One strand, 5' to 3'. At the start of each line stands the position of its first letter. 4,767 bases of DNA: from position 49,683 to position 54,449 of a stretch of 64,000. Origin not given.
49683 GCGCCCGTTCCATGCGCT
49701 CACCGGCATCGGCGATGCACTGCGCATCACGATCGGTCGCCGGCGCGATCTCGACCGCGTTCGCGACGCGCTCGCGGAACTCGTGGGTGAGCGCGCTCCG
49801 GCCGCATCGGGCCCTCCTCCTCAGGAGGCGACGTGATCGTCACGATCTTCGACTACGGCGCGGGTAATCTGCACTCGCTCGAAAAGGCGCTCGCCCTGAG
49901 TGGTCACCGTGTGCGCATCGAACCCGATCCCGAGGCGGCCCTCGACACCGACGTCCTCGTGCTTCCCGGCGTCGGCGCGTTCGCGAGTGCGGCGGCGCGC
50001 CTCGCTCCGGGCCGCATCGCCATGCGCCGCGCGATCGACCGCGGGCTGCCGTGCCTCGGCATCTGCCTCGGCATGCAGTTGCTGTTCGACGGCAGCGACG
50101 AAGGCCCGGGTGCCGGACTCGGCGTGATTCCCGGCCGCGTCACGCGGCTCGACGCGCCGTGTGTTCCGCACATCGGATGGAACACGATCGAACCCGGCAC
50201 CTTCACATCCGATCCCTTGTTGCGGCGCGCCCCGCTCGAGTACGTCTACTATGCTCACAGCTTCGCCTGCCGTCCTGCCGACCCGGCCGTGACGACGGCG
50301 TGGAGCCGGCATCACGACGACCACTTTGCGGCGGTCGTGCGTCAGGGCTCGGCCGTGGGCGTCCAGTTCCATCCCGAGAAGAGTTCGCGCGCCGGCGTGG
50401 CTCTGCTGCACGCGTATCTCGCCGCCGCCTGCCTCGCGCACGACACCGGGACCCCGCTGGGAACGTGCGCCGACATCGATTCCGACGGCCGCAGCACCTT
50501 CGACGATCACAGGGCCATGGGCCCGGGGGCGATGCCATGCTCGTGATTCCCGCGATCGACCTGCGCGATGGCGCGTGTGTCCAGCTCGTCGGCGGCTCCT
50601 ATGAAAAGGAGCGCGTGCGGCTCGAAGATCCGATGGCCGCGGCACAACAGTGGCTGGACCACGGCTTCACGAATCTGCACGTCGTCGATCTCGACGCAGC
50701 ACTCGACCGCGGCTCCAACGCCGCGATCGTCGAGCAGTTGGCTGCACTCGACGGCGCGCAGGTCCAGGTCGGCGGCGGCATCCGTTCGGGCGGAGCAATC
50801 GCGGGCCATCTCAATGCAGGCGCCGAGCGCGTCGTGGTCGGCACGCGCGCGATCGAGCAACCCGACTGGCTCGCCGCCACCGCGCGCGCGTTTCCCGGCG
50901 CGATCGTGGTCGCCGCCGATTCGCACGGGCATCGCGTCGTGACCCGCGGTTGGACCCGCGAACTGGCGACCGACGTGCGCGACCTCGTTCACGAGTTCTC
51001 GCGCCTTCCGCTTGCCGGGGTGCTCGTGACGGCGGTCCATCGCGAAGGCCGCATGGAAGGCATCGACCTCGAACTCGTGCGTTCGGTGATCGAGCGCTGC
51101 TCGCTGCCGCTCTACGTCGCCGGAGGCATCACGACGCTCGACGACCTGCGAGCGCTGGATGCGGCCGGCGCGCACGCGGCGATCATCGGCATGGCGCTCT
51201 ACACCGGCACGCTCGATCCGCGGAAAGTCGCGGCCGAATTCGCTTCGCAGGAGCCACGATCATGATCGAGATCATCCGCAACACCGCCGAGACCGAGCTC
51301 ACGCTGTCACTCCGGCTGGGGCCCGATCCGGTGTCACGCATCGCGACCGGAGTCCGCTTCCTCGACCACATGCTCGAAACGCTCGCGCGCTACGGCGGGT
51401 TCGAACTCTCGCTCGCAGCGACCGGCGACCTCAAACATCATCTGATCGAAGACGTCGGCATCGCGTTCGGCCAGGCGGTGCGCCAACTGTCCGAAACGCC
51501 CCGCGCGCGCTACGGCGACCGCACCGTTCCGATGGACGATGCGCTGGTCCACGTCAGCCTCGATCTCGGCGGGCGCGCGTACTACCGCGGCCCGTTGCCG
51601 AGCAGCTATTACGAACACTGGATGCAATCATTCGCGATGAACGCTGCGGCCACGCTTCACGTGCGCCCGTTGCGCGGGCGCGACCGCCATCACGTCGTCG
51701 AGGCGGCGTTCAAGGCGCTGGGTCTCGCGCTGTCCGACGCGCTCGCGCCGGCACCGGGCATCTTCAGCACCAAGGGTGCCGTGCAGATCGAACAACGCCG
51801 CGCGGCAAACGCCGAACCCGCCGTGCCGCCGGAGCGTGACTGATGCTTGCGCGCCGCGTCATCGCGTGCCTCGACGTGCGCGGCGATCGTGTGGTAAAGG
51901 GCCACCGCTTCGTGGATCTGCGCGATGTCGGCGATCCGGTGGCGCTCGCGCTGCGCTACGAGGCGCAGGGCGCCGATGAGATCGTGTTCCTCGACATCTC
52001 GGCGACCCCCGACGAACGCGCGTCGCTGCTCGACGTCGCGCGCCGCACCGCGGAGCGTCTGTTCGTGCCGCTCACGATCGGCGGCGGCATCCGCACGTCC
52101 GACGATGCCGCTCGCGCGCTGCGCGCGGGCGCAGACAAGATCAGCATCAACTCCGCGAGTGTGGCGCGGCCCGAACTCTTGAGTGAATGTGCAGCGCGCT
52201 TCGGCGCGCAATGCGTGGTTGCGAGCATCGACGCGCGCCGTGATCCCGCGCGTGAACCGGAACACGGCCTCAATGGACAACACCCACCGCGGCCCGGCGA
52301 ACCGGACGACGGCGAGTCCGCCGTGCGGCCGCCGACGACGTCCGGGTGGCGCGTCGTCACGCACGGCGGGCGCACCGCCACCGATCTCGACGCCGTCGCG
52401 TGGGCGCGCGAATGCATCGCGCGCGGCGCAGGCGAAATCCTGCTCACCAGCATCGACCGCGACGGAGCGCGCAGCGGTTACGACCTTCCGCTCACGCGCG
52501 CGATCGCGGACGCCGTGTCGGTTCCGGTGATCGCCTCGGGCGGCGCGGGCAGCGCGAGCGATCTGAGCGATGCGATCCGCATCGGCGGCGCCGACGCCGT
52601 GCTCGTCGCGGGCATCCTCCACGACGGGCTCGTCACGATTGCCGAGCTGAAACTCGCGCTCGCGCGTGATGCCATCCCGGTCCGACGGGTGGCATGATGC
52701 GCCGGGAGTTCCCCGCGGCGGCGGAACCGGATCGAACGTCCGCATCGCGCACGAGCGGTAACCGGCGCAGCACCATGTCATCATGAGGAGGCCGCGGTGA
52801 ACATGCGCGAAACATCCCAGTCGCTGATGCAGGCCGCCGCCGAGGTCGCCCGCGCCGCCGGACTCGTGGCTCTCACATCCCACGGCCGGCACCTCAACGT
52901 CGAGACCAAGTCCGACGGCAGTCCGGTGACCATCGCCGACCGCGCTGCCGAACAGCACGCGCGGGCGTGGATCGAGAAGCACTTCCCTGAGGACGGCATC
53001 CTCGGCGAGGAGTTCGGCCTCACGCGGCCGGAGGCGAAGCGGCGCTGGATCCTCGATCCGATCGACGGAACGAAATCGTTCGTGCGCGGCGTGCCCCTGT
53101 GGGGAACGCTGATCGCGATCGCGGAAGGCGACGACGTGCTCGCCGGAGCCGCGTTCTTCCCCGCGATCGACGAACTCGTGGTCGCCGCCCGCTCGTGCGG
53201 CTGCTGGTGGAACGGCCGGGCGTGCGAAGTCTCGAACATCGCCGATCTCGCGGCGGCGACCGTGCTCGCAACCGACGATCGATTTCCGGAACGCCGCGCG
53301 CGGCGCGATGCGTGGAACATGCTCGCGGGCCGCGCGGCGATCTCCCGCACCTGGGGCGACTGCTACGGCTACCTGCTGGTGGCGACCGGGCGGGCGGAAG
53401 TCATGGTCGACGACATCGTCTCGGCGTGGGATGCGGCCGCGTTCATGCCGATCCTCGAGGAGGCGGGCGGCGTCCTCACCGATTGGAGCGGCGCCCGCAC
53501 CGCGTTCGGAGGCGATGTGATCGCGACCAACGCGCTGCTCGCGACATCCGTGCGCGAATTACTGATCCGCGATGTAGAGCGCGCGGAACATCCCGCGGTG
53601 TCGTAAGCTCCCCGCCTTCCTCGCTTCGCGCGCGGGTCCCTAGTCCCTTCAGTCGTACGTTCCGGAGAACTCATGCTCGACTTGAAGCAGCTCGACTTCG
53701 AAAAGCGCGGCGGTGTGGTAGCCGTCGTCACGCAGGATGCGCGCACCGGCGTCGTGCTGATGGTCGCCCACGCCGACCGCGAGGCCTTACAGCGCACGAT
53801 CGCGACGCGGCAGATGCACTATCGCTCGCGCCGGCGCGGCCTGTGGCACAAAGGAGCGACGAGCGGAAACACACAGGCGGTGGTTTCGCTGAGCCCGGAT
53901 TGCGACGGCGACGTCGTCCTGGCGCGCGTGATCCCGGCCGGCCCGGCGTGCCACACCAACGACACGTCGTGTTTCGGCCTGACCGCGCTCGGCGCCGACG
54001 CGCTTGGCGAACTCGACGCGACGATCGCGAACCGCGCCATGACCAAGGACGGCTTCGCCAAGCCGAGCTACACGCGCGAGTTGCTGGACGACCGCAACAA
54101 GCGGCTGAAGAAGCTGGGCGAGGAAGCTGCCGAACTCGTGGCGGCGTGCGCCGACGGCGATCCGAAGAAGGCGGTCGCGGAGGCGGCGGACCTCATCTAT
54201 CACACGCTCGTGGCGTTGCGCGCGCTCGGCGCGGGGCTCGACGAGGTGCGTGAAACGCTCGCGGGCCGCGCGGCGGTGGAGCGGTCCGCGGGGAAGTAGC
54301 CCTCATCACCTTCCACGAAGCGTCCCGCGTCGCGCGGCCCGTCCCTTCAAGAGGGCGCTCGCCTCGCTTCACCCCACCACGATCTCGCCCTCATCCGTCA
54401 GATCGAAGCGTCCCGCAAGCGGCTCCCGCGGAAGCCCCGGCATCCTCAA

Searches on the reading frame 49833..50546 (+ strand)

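Call 48: search_protein_families(library=pfam, proteins=[window:49833-50546:+], max_evalue=0.00001)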
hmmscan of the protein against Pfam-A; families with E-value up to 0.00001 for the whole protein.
window:49833-50546:+ (237 aa): 2 families
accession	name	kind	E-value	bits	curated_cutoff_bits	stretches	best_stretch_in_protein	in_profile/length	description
PF00117.34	GATase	-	9.3e-20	71.5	22.8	1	5-187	2-177/190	Glutamine amidotransferase class-I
PF07722.19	Peptidase_C26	-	4.1e-06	27.1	20.5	0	63-84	97-118/219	Peptidase C26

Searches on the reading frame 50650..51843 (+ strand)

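Call 48: search_protein_families(library=pfam, proteins=[window:50650-51843:+], max_evalue=0.00001)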
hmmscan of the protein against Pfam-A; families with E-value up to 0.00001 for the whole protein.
window:50650-51843:+ (397 aa): 1 family
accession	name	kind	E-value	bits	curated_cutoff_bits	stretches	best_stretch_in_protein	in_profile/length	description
PF00475.24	IGPD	-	3.4e-40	137.9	27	1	233-361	1-144/144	Imidazoleglycerol-phosphate dehydratase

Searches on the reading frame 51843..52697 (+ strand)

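Call 48: search_protein_families(library=pfam, proteins=[window:51843-52697:+], max_evalue=0.00001)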
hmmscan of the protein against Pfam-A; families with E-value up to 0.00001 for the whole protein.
window:51843-52697:+ (284 aa): 2 families
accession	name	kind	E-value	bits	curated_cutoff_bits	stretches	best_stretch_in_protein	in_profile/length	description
PF00977.27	His_biosynth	-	1.2e-71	241.2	23.6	1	5-264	1-227/228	Histidine biosynthesis protein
PF05690.20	ThiG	-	1.2e-07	31.8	23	0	219-257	168-205/247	Thiazole biosynthesis protein ThiG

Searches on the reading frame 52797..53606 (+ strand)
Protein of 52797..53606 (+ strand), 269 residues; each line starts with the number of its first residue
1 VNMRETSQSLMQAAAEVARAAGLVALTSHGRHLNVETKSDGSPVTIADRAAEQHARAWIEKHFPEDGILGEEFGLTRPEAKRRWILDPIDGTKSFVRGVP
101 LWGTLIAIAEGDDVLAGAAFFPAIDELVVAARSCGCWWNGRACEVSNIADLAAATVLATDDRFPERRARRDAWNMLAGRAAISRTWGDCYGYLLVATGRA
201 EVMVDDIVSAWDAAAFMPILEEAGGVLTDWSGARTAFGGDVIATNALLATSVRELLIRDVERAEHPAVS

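Call 48: search_protein_families(library=pfam, proteins=[window:52797-53606:+], max_evalue=0.00001)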
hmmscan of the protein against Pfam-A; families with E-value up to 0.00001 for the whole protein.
window:52797-53606:+ (269 aa): 1 family
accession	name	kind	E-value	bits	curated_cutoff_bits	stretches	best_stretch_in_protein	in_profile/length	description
PF00459.30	Inositol_P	-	5.3e-44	151.2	27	1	8-262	3-268/271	Inositol monophosphatase family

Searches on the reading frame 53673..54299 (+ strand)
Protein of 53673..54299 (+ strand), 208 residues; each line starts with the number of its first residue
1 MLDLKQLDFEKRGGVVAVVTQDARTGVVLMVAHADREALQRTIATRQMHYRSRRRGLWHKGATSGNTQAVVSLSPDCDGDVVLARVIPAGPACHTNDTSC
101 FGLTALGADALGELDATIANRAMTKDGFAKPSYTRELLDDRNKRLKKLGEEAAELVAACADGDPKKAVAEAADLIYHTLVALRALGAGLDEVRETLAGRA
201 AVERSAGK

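Call 48: search_protein_families(library=pfam, proteins=[window:53673-54299:+], max_evalue=0.00001)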
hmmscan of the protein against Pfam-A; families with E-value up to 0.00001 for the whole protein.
window:53673-54299:+ (208 aa): 2 families
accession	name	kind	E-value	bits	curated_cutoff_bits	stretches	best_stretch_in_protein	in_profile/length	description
PF01502.23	PRA-CH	-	1.5e-27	95.7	27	1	30-101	1-73/74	Phosphoribosyl-AMP cyclohydrolase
PF01503.22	PRA-PH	-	1.1e-17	64.7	21.3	1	128-197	15-83/86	Phosphoribosyl-ATP pyrophosphohydrolase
